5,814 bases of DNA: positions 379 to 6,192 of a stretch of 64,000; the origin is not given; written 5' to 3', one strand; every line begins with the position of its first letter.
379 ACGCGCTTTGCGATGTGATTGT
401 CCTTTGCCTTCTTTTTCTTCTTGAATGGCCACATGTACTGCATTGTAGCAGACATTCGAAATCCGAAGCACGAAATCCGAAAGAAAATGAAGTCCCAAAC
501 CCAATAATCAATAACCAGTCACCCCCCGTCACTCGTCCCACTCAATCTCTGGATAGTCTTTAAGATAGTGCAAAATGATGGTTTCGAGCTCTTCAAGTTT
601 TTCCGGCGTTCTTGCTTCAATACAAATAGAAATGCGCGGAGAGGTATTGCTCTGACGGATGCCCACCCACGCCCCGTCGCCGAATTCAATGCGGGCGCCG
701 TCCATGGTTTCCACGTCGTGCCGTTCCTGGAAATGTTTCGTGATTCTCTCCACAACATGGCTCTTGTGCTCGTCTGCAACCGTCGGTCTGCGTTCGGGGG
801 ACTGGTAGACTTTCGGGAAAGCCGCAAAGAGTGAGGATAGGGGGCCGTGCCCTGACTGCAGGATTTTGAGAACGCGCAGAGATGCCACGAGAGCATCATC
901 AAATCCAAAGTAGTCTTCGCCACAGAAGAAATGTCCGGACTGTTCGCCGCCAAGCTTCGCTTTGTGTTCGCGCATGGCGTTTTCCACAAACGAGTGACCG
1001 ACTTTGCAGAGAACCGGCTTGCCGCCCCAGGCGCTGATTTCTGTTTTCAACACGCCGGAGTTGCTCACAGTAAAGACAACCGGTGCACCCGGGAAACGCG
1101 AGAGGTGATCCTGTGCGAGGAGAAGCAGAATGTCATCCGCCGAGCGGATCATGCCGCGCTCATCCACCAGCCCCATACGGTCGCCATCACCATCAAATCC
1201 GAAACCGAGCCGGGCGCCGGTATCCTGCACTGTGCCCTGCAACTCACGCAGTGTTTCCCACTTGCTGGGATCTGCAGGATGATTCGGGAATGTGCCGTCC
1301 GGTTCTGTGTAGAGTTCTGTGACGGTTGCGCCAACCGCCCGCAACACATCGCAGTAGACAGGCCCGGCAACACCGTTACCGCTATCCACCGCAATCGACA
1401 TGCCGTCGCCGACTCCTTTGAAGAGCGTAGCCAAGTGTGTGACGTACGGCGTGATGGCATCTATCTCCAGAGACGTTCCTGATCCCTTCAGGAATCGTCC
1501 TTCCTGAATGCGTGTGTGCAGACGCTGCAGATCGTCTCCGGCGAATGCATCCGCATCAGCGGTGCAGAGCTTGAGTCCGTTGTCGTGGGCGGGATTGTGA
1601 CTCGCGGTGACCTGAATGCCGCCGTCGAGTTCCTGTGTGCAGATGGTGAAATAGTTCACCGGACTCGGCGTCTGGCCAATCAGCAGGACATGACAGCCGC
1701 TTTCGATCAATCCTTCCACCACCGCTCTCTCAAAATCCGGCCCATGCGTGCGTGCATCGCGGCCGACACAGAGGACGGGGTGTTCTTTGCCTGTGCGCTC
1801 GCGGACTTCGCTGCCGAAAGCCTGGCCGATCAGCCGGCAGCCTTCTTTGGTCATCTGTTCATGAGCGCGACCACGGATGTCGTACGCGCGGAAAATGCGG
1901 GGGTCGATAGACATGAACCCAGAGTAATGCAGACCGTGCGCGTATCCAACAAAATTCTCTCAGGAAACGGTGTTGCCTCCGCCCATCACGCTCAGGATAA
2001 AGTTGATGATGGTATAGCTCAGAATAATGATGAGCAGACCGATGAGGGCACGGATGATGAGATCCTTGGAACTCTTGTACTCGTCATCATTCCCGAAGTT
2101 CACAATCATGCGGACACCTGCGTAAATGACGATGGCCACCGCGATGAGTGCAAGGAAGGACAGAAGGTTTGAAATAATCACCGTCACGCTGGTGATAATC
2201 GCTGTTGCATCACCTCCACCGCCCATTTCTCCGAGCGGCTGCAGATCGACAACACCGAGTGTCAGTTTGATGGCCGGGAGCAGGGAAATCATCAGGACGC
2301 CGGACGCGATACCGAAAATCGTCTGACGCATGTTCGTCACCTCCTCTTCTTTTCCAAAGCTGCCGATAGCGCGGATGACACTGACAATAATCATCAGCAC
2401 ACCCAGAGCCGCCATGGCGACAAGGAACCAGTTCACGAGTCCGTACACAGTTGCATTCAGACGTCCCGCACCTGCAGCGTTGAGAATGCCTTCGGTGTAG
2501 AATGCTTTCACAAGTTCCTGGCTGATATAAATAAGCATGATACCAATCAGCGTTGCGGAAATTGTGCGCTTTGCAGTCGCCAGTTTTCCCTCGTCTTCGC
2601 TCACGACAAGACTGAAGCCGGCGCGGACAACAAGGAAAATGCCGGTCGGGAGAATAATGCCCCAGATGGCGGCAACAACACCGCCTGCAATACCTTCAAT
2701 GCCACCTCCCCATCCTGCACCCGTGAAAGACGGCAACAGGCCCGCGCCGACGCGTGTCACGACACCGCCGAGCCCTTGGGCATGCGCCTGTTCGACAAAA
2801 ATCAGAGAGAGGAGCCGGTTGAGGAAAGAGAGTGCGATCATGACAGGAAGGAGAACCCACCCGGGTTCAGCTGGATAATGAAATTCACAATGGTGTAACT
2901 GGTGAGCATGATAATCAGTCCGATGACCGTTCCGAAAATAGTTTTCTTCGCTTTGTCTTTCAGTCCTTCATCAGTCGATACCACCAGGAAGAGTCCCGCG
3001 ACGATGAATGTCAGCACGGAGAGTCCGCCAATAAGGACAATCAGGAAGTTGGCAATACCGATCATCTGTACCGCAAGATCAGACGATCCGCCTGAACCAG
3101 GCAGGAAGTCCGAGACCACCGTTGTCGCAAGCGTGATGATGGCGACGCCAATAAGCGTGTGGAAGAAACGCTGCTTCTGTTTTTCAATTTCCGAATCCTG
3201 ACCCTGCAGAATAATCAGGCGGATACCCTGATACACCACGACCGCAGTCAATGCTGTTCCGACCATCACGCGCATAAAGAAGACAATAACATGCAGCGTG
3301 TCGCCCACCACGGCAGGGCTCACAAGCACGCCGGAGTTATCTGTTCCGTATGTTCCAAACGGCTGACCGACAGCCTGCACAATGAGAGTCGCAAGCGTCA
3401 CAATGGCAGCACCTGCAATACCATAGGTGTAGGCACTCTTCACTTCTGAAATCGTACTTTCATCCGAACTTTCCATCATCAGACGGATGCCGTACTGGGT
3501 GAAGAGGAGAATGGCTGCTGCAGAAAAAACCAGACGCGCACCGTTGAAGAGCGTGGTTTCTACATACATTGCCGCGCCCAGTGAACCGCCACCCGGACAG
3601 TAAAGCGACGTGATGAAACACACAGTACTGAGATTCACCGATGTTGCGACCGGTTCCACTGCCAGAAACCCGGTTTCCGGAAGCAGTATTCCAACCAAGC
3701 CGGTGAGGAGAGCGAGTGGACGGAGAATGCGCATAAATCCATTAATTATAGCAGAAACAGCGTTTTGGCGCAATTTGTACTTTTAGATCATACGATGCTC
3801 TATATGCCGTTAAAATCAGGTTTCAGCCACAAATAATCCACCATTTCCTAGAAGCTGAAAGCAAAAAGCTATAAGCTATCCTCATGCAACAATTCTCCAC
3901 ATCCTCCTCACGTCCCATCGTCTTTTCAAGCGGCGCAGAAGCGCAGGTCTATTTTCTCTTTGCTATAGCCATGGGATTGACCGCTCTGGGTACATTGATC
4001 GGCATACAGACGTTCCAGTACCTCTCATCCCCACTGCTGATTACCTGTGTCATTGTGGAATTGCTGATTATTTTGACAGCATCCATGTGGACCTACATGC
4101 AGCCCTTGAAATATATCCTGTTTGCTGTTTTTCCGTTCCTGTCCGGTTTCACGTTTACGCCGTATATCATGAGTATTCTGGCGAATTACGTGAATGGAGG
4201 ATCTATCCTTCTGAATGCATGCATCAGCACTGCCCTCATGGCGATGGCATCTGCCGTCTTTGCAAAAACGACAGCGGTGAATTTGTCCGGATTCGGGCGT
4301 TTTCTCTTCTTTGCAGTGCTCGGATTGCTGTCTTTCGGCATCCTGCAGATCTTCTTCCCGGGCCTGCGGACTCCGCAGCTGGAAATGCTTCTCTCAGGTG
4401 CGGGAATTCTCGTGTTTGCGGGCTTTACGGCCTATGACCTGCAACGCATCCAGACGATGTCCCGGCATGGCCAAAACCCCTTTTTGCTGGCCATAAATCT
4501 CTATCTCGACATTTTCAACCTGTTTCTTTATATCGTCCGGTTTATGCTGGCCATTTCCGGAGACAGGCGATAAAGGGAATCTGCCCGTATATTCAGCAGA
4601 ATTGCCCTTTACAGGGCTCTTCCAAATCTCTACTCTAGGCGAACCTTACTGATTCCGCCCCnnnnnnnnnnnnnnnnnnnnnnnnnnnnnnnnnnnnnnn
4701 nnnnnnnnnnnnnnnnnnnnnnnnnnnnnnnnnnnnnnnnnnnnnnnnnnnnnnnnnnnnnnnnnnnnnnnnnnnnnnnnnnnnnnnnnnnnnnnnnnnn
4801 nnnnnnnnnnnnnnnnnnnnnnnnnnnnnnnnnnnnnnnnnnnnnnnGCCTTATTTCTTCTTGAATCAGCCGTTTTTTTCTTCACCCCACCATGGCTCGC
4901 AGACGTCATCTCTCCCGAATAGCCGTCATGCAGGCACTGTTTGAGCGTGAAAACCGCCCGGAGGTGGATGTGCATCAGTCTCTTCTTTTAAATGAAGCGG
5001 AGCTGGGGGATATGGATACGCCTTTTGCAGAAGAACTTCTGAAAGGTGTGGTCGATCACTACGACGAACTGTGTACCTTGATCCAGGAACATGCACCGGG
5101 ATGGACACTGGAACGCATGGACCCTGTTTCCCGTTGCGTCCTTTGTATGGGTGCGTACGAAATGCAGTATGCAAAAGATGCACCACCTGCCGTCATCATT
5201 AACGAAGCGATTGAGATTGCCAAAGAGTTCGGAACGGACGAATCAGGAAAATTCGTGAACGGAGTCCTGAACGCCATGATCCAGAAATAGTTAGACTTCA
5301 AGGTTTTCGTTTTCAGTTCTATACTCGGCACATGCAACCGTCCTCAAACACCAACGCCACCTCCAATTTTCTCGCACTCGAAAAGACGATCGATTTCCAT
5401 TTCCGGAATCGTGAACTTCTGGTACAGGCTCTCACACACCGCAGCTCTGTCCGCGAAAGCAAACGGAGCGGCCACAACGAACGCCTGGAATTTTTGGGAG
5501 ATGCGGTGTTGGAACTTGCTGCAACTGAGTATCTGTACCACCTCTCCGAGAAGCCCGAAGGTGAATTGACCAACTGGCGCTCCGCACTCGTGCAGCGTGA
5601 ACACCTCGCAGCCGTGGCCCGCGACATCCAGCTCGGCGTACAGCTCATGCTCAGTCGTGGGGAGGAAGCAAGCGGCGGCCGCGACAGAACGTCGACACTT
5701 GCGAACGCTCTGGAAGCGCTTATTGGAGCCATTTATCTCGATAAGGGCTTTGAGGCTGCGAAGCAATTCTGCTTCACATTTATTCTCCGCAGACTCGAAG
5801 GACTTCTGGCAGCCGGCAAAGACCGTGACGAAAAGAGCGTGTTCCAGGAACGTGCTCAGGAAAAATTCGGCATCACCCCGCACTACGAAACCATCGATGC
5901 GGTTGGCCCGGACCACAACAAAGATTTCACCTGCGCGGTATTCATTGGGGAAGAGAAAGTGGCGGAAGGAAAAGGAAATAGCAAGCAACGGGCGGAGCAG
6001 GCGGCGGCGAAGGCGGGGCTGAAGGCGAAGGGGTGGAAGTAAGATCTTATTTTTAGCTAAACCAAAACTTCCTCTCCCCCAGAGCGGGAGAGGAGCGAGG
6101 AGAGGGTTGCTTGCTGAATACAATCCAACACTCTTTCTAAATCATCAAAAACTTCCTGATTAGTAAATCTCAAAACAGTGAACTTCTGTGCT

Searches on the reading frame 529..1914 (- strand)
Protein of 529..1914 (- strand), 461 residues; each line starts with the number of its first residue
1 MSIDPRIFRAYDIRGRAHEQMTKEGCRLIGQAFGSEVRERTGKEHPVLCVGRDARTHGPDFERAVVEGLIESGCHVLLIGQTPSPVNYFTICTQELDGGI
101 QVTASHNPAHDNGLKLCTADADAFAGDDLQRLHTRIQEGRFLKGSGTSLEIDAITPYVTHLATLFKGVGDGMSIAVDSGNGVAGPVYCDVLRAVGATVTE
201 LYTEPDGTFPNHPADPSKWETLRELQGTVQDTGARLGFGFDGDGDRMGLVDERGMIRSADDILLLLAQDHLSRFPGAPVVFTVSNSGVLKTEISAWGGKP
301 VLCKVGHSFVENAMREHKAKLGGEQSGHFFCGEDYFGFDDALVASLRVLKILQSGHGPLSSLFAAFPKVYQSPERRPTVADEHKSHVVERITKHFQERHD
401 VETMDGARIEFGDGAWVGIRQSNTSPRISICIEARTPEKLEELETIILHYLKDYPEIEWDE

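Call 7: search_protein_families(library=ncbifam, proteins=[window:529-1914:-], max_evalue=0.01)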
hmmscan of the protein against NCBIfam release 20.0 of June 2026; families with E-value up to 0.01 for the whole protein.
window:529-1914:- (461 aa): 7 families
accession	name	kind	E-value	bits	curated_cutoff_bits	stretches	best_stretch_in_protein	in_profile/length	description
NF046027.1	PhglucPhmanMutPgmG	equivalog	4.1e-106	355.4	600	1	3-451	5-450/460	phosphoglucomutase/phosphomannomutase PgmG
TIGR03990.1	Arch_GlmM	equivalog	1.4e-99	334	439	1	6-445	2-438/444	phosphoglucosamine mutase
NF007088.0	PRK09542.1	equivalog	3.3e-90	303.3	618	1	6-450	10-452/456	phosphomannomutase/phosphoglucomutase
TIGR01455.1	glmM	equivalog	1.3e-62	212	447.55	1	13-445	6-434/442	phosphoglucosamine mutase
NF011943.0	PRK15414.1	subfamily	2e-54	185.3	801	1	7-448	6-450/456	phosphomannomutase CpsG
NF005737.0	PRK07564.1-1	equivalog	3.8e-08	32.4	378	1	152-392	180-433/543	alpha-D-glucose phosphate-specific phosphoglucomutase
TIGR01132.1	pgm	equivalog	0.00057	18.4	778.05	1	14-120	48-162/546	phosphoglucomutase (alpha-D-glucose-1,6-bisphosphate-dependent)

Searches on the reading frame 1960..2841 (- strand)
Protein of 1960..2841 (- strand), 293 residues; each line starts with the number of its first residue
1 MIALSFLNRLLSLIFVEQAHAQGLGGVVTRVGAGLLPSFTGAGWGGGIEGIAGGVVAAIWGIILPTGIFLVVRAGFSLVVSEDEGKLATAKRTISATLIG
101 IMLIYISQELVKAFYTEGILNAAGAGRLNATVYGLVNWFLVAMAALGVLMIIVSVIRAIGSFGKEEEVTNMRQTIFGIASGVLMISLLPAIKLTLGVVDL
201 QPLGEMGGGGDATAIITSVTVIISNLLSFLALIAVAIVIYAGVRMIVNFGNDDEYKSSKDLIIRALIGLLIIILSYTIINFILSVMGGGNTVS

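Call 7: search_protein_families(library=ncbifam, proteins=[window:1960-2841:-], max_evalue=0.01)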
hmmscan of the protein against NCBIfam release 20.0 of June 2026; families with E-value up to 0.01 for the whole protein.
window:1960-2841:- (293 aa): 1 family
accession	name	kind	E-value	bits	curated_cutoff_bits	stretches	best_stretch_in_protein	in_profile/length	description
NF045849.1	ICE_MMCAP2_0565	equivalog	4.5e-05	23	40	1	213-285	7-79/80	Mbov_0395 family pilin-like conjugal transfer protein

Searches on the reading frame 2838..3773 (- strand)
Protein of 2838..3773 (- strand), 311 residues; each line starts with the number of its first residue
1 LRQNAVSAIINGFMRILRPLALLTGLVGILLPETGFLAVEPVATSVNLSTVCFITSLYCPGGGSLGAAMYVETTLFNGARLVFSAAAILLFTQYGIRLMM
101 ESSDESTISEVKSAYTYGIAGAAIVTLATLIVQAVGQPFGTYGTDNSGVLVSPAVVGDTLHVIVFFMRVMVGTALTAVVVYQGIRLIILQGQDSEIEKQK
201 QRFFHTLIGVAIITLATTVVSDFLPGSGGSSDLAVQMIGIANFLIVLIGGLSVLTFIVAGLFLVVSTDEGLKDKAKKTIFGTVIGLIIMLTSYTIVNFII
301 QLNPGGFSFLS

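Call 52: search_protein_families(library=pfam, proteins=[window:2838-3773:-], max_evalue=0.001)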
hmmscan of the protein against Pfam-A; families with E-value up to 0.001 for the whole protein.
window:2838-3773:- (311 aa): 1 family
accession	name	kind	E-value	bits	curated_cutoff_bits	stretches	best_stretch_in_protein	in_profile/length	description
PF18895.5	T4SS_pilin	-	1.5e-15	57.4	26.6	3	239-299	11-71/71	Type IV secretion system pilin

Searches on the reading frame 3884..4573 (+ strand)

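Call 52: search_protein_families(library=pfam, proteins=[window:3884-4573:+], max_evalue=0.001)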
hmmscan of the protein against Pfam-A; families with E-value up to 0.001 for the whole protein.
window:3884-4573:+ (229 aa): 1 family
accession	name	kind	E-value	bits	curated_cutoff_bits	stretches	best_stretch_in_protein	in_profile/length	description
PF01027.25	Bax1-I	-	8.2e-35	120.9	34.1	1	21-221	6-207/207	Inhibitor of apoptosis-promoting Bax1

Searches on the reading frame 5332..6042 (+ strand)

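Call 52: search_protein_families(library=pfam, proteins=[window:5332-6042:+], max_evalue=0.001)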
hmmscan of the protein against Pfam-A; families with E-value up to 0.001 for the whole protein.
window:5332-6042:+ (236 aa): 5 families
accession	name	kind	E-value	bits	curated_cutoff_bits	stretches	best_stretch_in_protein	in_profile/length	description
PF14622.11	Ribonucleas_3_3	-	1.2e-41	142.3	35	1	26-154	1-127/128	Ribonuclease-III-like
PF00636.31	Ribonuclease_3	-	6.5e-24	85.1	27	1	50-139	1-102/102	Ribonuclease III domain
PF00035.32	dsrm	-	6.2e-15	56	23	1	168-231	2-64/66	Double-stranded RNA binding motif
PF22935.1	RM44_endonuclase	-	3.2e-06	27.7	27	1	12-134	5-139/139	Large ribosomal subunit protein mL44, endonuclease domain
PF24995.1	DSRM_2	-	0.00015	22.6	27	1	187-231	32-75/79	dsRNA binding domain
